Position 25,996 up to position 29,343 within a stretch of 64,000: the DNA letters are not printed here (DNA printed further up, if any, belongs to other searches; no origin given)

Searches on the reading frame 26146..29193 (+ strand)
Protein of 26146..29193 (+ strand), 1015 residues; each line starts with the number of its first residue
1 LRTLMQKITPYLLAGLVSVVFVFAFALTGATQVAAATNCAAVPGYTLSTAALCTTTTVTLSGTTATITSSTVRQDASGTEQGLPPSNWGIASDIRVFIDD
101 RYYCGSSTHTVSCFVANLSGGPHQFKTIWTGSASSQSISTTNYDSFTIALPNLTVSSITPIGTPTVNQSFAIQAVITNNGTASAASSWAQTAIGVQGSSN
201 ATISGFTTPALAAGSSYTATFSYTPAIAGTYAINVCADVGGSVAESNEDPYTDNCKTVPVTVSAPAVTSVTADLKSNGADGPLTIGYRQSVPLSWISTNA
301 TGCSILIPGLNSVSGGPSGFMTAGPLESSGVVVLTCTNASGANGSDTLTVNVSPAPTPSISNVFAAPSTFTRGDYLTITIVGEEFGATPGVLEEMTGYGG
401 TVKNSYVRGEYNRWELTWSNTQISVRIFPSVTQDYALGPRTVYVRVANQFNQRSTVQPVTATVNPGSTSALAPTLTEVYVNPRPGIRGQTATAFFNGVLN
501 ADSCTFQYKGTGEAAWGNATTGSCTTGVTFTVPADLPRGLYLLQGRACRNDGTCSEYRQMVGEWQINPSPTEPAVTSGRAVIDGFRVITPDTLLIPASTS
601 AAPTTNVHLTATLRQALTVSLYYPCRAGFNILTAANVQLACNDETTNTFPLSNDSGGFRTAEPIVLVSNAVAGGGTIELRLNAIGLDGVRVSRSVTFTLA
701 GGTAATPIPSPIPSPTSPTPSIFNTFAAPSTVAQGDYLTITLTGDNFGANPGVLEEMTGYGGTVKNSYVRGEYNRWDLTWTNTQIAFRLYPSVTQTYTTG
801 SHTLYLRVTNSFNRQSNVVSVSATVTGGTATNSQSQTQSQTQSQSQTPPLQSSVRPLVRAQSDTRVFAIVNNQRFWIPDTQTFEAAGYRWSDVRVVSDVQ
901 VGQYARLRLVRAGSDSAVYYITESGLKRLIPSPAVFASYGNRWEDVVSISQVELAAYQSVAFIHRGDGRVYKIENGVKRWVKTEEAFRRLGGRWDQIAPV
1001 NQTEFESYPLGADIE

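Call 86: search_protein_families(library=pfam, proteins=[window:26146-29193:+], max_evalue=0.001)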
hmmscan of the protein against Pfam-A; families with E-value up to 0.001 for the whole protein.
window:26146-29193:+ (1015 aa): 1 family
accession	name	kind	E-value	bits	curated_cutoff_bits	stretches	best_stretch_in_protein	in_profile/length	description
PF07705.17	CARDB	-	5.1e-16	59.2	22.7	1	151-249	2-95/101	CARDB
